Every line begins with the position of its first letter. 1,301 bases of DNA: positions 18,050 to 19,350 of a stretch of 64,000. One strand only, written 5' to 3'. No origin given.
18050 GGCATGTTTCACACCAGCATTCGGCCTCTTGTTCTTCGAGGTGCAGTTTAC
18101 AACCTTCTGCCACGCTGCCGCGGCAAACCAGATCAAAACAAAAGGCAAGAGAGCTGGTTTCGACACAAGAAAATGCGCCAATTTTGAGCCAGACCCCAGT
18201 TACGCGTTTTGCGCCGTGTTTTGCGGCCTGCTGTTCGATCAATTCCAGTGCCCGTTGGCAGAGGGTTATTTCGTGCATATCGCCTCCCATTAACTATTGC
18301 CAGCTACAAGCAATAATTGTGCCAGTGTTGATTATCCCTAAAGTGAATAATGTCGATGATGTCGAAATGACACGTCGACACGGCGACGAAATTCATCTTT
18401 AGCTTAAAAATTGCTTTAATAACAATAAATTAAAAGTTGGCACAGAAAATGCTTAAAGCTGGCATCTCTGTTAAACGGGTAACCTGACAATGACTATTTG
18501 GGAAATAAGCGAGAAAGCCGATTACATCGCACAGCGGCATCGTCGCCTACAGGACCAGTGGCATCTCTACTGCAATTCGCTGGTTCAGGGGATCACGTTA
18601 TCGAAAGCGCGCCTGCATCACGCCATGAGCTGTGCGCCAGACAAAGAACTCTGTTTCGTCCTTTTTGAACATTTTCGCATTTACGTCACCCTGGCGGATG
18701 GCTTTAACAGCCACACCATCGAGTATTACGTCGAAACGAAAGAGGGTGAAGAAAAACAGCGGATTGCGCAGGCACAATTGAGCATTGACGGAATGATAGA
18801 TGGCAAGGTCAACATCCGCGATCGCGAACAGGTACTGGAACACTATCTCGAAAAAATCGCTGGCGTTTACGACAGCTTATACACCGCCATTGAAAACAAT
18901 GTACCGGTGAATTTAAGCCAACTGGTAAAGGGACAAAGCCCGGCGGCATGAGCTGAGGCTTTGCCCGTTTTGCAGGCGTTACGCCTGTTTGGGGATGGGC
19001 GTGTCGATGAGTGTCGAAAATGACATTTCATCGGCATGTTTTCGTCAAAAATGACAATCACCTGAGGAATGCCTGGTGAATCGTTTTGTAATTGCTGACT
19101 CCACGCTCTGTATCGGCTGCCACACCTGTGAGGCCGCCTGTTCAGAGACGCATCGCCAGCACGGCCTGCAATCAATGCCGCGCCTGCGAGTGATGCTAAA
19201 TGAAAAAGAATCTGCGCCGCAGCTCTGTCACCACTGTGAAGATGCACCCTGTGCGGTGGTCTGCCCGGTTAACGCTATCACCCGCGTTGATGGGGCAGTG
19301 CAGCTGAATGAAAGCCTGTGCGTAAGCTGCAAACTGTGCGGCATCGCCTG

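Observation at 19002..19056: Second copy of the FhlA UAS motif inside the hyc operon (hycA-hycB intergenic)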

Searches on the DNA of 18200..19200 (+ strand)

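Call 3: search_dna_similar(query=window:18200-19200:+, collection=ecoli_genomes, mode=near, max_rows=10)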
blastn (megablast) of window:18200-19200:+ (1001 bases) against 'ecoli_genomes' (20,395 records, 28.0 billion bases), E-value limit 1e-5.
Records with a match: 5426; places in all: 5427; records where one place covers at least 80% of the query: 5426.
Genomes with a match: 5425 of 5426; with a place that covers at least 80% of the query: 5425. Places per genome that has any: lowest 1, median 1, highest 2. On chromosomes: 5426 places; on plasmids: 1.
Best place of each record, by identity: >=99% 13; 95-99% 5413.
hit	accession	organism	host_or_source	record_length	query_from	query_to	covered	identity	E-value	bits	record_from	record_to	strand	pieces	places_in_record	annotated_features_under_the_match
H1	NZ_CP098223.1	Escherichia coli strain Z0117EC0005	Canis lupus familiaris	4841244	1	1001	100%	100.0%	0e+0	1849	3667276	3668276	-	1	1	hycA: formate hydrogenlyase regulator HycA | hycB: formate hydrogenlyase subunit HycB | hypA: hydrogenase maturation nickel metallochaperone HypA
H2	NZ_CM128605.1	Escherichia coli strain E200086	Homo sapiens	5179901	1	1001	100%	100.0%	0e+0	1849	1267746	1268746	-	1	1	hycA: formate hydrogenlyase regulator HycA | hycB: formate hydrogenlyase subunit HycB | hypA: hydrogenase maturation nickel metallochaperone HypA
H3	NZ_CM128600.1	Escherichia coli strain E400634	Homo sapiens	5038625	1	1001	100%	100.0%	0e+0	1849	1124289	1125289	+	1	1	hycA: formate hydrogenlyase regulator HycA | hycB: formate hydrogenlyase subunit HycB | hypA: hydrogenase maturation nickel metallochaperone HypA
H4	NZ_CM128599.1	Escherichia coli strain E500002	Homo sapiens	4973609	1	1001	100%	100.0%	0e+0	1849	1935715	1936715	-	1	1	hycA: formate hydrogenlyase regulator HycA | hycB: formate hydrogenlyase subunit HycB | hypA: hydrogenase maturation nickel metallochaperone HypA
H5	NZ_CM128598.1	Escherichia coli strain E600003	Homo sapiens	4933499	1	1001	100%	100.0%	0e+0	1849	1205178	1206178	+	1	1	hycA: formate hydrogenlyase regulator HycA | hycB: formate hydrogenlyase subunit HycB | hypA: hydrogenase maturation nickel metallochaperone HypA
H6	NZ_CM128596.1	Escherichia coli strain 100117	Homo sapiens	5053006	1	1001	100%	100.0%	0e+0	1849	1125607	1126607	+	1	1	hycA: formate hydrogenlyase regulator HycA | hycB: formate hydrogenlyase subunit HycB | hypA: hydrogenase maturation nickel metallochaperone HypA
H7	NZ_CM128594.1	Escherichia coli strain 100248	Homo sapiens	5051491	1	1001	100%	100.0%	0e+0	1849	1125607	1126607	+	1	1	hycA: formate hydrogenlyase regulator HycA | hycB: formate hydrogenlyase subunit HycB | hypA: hydrogenase maturation nickel metallochaperone HypA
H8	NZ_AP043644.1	Escherichia coli strain AST85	Homo sapiens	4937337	1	1001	100%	100.0%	0e+0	1849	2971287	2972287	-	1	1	hycA: formate hydrogenlyase regulator HycA | hycB: formate hydrogenlyase subunit HycB | hypA: hydrogenase maturation nickel metallochaperone HypA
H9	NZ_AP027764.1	Escherichia coli strain 2017-02-2CC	Homo sapiens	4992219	1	1001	100%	99.5%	0e+0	1821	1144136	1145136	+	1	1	hycA: formate hydrogenlyase regulator HycA | hycB: formate hydrogenlyase subunit HycB | hypA: hydrogenase maturation nickel metallochaperone HypA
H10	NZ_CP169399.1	Escherichia coli strain MFDS1022581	Animal source foods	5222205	1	1001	100%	99.5%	0e+0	1821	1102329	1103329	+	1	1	hycA: formate hydrogenlyase regulator HycA | hycB: formate hydrogenlyase subunit HycB | hypA: hydrogenase maturation nickel metallochaperone HypA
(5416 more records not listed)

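Call 10: get_annotated_region(hit=H1, flank=3000)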
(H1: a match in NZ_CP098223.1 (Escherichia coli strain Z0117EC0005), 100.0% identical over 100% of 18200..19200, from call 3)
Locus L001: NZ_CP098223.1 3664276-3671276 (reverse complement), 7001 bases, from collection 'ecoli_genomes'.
description: Escherichia coli strain Z0117EC0005 chromosome, complete genome
organism: Escherichia coli strain Z0117EC0005 (NCBI taxid 562)
replicon: chromosome; assembly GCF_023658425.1
host: Canis lupus familiaris; source: -; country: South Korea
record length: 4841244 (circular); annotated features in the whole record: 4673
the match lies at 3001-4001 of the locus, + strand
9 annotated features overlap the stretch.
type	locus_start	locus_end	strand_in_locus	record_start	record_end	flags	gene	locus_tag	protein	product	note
CDS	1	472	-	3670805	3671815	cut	hypE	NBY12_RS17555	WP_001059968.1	hydrogenase maturation carbamoyl dehydratase HypE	-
CDS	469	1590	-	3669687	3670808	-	hypD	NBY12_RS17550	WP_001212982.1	hydrogenase formation protein HypD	-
CDS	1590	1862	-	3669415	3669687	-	hypC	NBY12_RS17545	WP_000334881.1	hydrogenase 3 maturation protein HypC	-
CDS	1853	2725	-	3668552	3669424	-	hypB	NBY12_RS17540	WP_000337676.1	hydrogenase nickel incorporation protein HypB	-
CDS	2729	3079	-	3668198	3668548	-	hypA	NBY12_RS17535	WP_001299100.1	hydrogenase maturation nickel metallochaperone HypA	-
CDS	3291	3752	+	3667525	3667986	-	hycA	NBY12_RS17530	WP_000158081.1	formate hydrogenlyase regulator HycA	-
CDS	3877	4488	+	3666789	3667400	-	hycB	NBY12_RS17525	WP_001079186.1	formate hydrogenlyase subunit HycB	-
CDS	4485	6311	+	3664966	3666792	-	hycC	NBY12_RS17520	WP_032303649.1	formate hydrogenlyase subunit 3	-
CDS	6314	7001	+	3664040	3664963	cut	hycD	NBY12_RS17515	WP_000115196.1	formate hydrogenlyase subunit HycD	-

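Call 61: search_dna_similar(query=window:18996-19060:+, collection=ecoli_genomes, mode=near, max_rows=8, rows=spread)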
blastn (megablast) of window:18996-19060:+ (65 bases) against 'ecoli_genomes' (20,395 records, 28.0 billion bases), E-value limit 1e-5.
Records with a match: 5426; places in all: 5426; records where one place covers at least 80% of the query: 5426.
Genomes with a match: 5425 of 5426; with a place that covers at least 80% of the query: 5425. Places per genome that has any: lowest 1, median 1, highest 2. On chromosomes: 5425 places; on plasmids: 1.
Best place of each record, by identity: >=99% 5362; 95-99% 64.
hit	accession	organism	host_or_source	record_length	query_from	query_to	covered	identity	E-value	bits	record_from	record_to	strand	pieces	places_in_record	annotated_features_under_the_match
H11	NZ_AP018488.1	Escherichia coli O157:H7 strain PV15-279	Homo sapiens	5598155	1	65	100%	100.0%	3e-25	121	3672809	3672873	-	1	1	none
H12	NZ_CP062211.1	Escherichia coli strain L3Cip3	river water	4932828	1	65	100%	100.0%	3e-25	121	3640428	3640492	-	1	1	none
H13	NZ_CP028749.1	Escherichia coli strain A26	Lagorchestes hirsutus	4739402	1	65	100%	100.0%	3e-25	121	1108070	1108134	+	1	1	none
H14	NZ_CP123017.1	Escherichia coli strain 19-7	Homo sapiens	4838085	1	65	100%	100.0%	3e-25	121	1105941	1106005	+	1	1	none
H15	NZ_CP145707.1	Escherichia coli strain S1-CAM-02-A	Homo sapiens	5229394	1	65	100%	100.0%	3e-25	121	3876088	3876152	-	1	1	none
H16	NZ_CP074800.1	Escherichia coli strain 93_0495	Homo sapiens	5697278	1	65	100%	100.0%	3e-25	121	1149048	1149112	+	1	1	none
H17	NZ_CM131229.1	Escherichia coli strain 1-62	Pig farm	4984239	1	65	100%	100.0%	3e-25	121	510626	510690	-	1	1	none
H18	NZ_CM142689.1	Escherichia coli strain UID2309220033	Homo sapiens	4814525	1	64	98%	100.0%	1e-24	119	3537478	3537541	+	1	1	none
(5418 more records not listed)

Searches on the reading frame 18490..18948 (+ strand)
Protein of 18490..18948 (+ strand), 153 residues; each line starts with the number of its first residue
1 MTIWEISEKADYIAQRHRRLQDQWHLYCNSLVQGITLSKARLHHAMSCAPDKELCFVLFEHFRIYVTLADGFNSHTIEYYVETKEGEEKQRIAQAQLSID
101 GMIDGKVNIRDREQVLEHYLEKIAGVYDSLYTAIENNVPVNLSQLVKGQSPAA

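Call 35: find_homologous_proteins(query=window:18490-18948:+, max_evalue=0.00001)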
Query window:18490-18948:+ (153 aa): 289 proteins with E <= 0.00001 among 321 candidates; the best 120 are listed.
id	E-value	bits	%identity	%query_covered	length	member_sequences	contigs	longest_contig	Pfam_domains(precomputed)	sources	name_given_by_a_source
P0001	3.2e-96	337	97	100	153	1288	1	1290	PF11046.14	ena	-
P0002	5.0e-92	324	93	100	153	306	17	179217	PF11046.14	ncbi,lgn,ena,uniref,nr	ncbi:formate hydrogenlyase regulator HycA [Escherichia marmotae]|uniref:formate hydrogenlyase regula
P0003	3.9e-87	308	98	92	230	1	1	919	PF11046.14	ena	-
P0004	5.4e-85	301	87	99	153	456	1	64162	PF11046.14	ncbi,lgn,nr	ncbi:TPA: formate hydrogenlyase regulator HycA [Salmonella enterica subsp. enterica serovar Senftenb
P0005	6.6e-85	300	88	100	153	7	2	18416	PF11046.14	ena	-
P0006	2.9e-84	298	86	99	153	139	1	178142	PF11046.14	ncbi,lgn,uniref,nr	ncbi:TPA_asm: formate hydrogenlyase regulator HycA [Salmonella enterica subsp. enterica serovar Typh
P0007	8.7e-84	297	87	100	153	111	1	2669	PF11046.14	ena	-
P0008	1.2e-83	296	86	100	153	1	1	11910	PF11046.14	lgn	-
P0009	1.7e-83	296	86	100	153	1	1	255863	PF11046.14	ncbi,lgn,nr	ncbi:TPA: formate hydrogenlyase regulator HycA [Citrobacter koseri]|nr:formate hydrogenlyase regulat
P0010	2.6e-83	295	86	100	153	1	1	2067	PF11046.14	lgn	-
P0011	5.3e-83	294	85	99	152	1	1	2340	PF11046.14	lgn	-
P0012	1.6e-82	293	84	99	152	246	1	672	PF11046.14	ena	-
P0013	1.6e-82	293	86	100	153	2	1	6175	PF11046.14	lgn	-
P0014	2.7e-82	292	85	100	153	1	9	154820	PF11046.14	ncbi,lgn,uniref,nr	ncbi:formate hydrogenlyase regulator HycA [Citrobacter sp. Awk 4]|uniref:formate hydrogenlyase regul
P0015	3.9e-82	292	91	100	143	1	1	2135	PF11046.14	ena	-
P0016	4.7e-82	291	85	100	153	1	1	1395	PF11046.14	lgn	-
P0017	5.7e-82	291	85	99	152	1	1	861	PF11046.14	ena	-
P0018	5.0e-81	288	83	99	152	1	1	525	PF11046.14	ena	-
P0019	1.4e-80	286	83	99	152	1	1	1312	PF11046.14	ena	-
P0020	4.3e-80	285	82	99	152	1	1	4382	PF11046.14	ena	-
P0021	1.2e-79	283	96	84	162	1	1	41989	PF11046.14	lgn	-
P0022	4.3e-79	282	82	100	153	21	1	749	PF11046.14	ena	-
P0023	1.9e-78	280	88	100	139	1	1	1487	PF11046.14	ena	-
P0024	4.2e-78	278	80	99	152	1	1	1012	PF11046.14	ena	-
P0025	3.6e-77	275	86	100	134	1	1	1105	PF11046.14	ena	-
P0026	4.0e-77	275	84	95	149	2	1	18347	PF11046.14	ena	-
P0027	1.5e-76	273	81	99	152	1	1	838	PF11046.14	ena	-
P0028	1.8e-76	273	82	99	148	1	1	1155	PF11046.14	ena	-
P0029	3.5e-76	272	78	100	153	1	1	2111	PF11046.14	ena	-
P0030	7.7e-76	271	81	99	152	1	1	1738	PF11046.14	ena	-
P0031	3.6e-75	269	78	99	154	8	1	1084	PF11046.14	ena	-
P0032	5.8e-75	268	77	100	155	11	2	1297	PF11046.14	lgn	-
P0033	1.9e-74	267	81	95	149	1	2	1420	PF11046.14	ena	-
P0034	3.0e-74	266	78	99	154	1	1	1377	PF11046.14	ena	-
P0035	2.1e-73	263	80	94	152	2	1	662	PF11046.14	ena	-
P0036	9.2e-73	261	75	100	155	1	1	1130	PF11046.14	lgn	-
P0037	1.2e-72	261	80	99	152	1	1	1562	PF11046.14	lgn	-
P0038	1.3e-72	261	75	99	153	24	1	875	PF11046.14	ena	-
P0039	2.2e-72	260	76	100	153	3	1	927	PF11046.14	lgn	-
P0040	4.1e-72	259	76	99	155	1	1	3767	PF11046.14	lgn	-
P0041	7.7e-72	258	78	95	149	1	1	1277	PF11046.14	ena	-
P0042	9.0e-72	258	83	100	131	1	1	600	PF11046.14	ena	-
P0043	1.6e-71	257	78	99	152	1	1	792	PF11046.14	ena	-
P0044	2.1e-71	257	75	100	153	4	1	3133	PF11046.14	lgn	-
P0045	2.4e-71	256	78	99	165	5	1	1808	PF11046.14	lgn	-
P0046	3.0e-71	256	78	96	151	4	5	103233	PF11046.14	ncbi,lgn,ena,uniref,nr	ncbi:formate hydrogenlyase regulator HycA [Pseudenterobacter timonensis]|uniref:Formate hydrogenlyas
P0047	3.0e-71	256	77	99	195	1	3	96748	PF11046.14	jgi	jgi:formate hydrogenlyase regulatory protein HycA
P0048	3.3e-71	256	75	99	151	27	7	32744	PF11046.14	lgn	-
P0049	3.9e-71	256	75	100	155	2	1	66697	PF11046.14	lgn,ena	-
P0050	7.6e-71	255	78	96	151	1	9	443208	PF11046.14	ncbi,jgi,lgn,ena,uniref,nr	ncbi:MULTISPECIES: formate hydrogenlyase regulator HycA [Enterobacteriaceae]|jgi:formate hydrogenlya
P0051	9.3e-71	255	75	100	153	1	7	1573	PF11046.14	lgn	-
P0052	1.3e-70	254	78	95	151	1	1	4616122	PF11046.14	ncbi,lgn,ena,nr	ncbi:transcriptional regulator [Lelliottia amnigena]|nr:transcriptional regulator [Lelliottia amnige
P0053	2.1e-70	253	74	99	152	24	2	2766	PF11046.14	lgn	-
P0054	4.9e-70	252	76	99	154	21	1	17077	PF11046.14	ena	-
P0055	1.3e-69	251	77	95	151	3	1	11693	PF11046.14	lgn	-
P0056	1.9e-69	250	85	84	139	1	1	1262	PF11046.14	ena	-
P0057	2.1e-69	250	73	99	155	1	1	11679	PF11046.14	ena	-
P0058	2.4e-69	250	74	100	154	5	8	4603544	PF11046.14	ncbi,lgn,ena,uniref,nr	ncbi:formate hydrogenlyase regulator HycA [Enterobacter sp. ECC-175]|uniref:formate hydrogenlyase re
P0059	2.6e-69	250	77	95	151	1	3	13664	PF11046.14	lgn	-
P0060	3.3e-69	250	78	100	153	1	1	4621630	PF11046.14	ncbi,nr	ncbi:formate hydrogenlyase regulatory protein [Escherichia coli]|nr:formate hydrogenlyase regulatory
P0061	3.9e-69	249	78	95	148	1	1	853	PF11046.14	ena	-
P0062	4.7e-69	249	75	95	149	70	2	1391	PF11046.14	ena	-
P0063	5.0e-69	249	75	95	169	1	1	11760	PF11046.14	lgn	-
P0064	1.4e-68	248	89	80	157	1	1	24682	PF11046.14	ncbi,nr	ncbi:transcriptional regulator [Salmonella enterica subsp. enterica serovar Typhimurium]|nr:transcri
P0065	1.4e-68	247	74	99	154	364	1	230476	PF11046.14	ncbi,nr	ncbi:formate hydrogenlyase regulator HycA [Enterobacter hormaechei]|nr:formate hydrogenlyase regulat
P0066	2.3e-68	247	74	95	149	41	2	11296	PF11046.14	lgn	-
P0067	3.7e-68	246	76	99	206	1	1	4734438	PF11046.14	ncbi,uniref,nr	ncbi:Formate hydrogenlyase regulatory protein hycA [Enterobacter ludwigii]|uniref:Formate hydrogenly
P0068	4.3e-68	246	75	99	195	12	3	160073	PF11046.14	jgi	jgi:formate hydrogenlyase regulatory protein HycA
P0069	5.2e-68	246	72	99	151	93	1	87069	PF11046.14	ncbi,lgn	ncbi:TPA: formate hydrogenlyase regulator HycA [Raoultella planticola]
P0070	5.5e-68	246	74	99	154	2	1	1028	PF11046.14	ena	-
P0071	6.3e-68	245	71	100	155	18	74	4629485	PF11046.14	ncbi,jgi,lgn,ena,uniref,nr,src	ncbi:formate hydrogenlyase regulator HycA [Enterobacter kobei]|jgi:formate hydrogenlyase regulatory 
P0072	8.2e-68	245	73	96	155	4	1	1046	PF11046.14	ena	-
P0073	1.0e-67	245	72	99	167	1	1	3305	PF11046.14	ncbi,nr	ncbi:MAG: formate hydrogenlyase regulator HycA [Klebsiella michiganensis]|nr:formate hydrogenlyase r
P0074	1.0e-67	245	72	97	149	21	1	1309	PF11046.14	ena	-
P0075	1.9e-67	244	74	95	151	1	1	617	PF11046.14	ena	-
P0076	3.0e-67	243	73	95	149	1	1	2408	PF11046.14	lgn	-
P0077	5.5e-67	242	73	99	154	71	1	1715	PF11046.14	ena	-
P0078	5.9e-67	242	74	99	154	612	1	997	PF11046.14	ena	-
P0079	7.4e-67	242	71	96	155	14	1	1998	PF11046.14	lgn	-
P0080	7.9e-67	242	71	100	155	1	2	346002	PF11046.14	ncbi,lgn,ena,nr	nr:formate hydrogenlyase regulator HycA [uncultured Enterobacter sp.]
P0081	7.9e-67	242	73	99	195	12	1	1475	PF11046.14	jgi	-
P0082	8.4e-67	242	72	96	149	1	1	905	PF11046.14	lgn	-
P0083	1.0e-66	241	71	96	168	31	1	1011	PF11046.14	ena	-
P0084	1.0e-66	241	72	99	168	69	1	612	PF11046.14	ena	-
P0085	1.6e-66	241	72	96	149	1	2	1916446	PF11046.14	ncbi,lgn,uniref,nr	ncbi:TPA: formate hydrogenlyase regulator HycA [Klebsiella aerogenes]|uniref:formate hydrogenlyase r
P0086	2.1e-66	240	69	100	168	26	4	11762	PF11046.14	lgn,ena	-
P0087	2.2e-66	240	72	96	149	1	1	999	PF11046.14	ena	-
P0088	2.4e-66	240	79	95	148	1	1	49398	PF11046.14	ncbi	ncbi:formate hydrogenlyase regulator HycA [Shigella flexneri]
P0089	2.5e-66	240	71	98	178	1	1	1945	PF11046.14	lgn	-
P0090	4.3e-66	239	73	98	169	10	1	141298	PF11046.14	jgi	jgi:formate hydrogenlyase regulatory protein HycA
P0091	5.0e-66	239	71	96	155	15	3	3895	PF11046.14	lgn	-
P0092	5.2e-66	239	72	99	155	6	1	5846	PF11046.14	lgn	-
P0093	6.0e-66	239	72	99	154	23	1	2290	PF11046.14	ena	-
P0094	7.2e-66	239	71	100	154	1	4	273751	PF11046.14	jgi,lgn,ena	-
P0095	1.1e-65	238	85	79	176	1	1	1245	PF11046.14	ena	-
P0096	1.8e-65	237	73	95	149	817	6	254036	PF11046.14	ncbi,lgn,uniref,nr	ncbi:formate hydrogenlyase regulator HycA [Klebsiella quasipneumoniae]|uniref:formate hydrogenlyase 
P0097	2.0e-65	237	71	96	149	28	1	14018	PF11046.14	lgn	-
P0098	2.8e-65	237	71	96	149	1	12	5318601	PF11046.14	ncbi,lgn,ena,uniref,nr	ncbi:formate hydrogenlyase regulator HycA [Klebsiella aerogenes]|uniref:formate hydrogenlyase regula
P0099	3.8e-65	236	74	99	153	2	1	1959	PF11046.14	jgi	jgi:formate hydrogenlyase regulatory protein HycA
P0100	4.0e-65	236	72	99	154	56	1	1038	PF11046.14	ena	-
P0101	5.0e-65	236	91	79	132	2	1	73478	PF11046.14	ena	-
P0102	5.7e-65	236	71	96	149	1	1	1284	PF11046.14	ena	-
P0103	5.7e-65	236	71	96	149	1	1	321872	PF11046.14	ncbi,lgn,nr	ncbi:TPA: formate hydrogenlyase regulator HycA [Klebsiella aerogenes]|nr:formate hydrogenlyase regul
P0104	1.0e-64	235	71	96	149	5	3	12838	PF11046.14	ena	-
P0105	1.2e-64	235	70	96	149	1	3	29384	PF11046.14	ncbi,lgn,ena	-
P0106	1.3e-64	235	71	95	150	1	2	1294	PF11046.14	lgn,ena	-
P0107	1.4e-64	235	97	69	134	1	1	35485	PF11046.14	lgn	-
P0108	1.4e-64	235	97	69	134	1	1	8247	PF11046.14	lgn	-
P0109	2.7e-64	234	70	96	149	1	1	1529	PF11046.14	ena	-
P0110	3.3e-64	233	68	100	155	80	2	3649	PF11046.14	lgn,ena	-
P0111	4.0e-64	233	69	99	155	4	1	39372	PF11046.14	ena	-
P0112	4.4e-64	233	71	95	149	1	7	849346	PF11046.14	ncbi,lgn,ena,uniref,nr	ncbi:formate hydrogenlyase regulator HycA [Klebsiella indica]|uniref:Formate hydrogenlyase regulator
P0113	5.1e-64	233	77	95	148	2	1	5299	PF11046.14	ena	-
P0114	5.8e-64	233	69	99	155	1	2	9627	PF11046.14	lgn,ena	-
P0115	1.1e-63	232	67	99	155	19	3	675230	PF11046.14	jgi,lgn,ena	-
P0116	1.7e-63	231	74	93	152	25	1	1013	PF11046.14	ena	-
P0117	2.4e-63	231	74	89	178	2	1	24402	PF11046.14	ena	-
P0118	1.3e-62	228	72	95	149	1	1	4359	PF11046.14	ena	-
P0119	2.1e-62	228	94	69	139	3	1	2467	PF11046.14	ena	-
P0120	2.6e-62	227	67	97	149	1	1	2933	PF11046.14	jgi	jgi:formate hydrogenlyase regulatory protein HycA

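Call 37: find_related_loci(query=A1, collection=genome_contigs, flank=2500)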
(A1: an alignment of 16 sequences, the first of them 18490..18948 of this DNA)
Query A1 (153 aa) in genome_contigs; peptide patterns used: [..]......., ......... (x = any residue, [..] = any of these).
193 stretches matched a pattern; 91 encode a relative of the query (tblastn E <= 1e-3); the best 80 are kept; 80 distinct loci.
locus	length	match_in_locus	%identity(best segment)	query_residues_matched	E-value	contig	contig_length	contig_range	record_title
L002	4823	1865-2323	99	1-153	1e-103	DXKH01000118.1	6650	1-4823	MAG TPA_asm: Citrobacter sp. isolate HRGM_Genome_0066 HRGM_Genome_0066_118, whole genome shotgun sequence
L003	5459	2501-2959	98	1-153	3e-103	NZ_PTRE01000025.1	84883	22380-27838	Escherichia sp. MOD1-EC7003 MOD1-EC7003_25_length_84883_cov_113, whole genome shotgun sequence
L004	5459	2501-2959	96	1-153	5e-101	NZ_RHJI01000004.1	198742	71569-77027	Escherichia sp. E1V33 1V33_4_consensus, whole genome shotgun sequence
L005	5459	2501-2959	95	1-153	2e-100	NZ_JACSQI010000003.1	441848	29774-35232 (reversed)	Escherichia whittamii strain Sa2BVA5 NODE_3_length_441848_cov_9.028465, whole genome shotgun sequence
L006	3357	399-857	94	1-153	4e-99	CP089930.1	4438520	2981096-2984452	Escherichia coli strain E69 chromosome, complete genome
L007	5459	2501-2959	93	1-153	1e-97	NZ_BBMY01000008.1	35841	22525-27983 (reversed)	Escherichia albertii NBRC 107761 = DSM 17582 strain NBRC 107761, whole genome shotgun sequence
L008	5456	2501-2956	86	1-152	2e-91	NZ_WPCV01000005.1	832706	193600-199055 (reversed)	Citrobacter sp. On2M On2M_5, whole genome shotgun sequence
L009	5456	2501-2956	86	1-152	7e-91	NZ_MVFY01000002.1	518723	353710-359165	Citrobacter portucalensis strain A60 A60_S7_L001_NODE_2_length_518723_cov_20.9124, whole genome shotgun sequence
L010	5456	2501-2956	86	1-152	2e-90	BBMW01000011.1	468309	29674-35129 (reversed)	Citrobacter werkmanii NBRC 105721 DNA, contig: CIWKM11, whole genome shotgun sequence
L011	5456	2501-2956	86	1-152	2e-90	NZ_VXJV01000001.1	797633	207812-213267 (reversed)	Salmonella enterica subsp. diarizonae strain CCUG 30040T contig_0000001, whole genome shotgun sequence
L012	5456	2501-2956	85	1-152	2e-90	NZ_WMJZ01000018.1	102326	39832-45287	Intestinirhabdus alba strain BIT-B35 Scaffold18, whole genome shotgun sequence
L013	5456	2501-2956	85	1-152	5e-90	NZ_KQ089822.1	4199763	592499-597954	Citrobacter sp. MGH106 aetzL-supercont1.1, whole genome shotgun sequence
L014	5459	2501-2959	84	1-153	7e-90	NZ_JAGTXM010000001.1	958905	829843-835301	Citrobacter amalonaticus strain ku-bf3 scaffold_0, whole genome shotgun sequence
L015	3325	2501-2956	84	1-152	9e-90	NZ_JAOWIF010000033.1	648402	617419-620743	Citrobacter sp. Cu233 225, whole genome shotgun sequence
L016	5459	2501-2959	83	1-153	1e-89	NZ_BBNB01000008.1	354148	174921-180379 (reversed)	Citrobacter sedlakii NBRC 105722, whole genome shotgun sequence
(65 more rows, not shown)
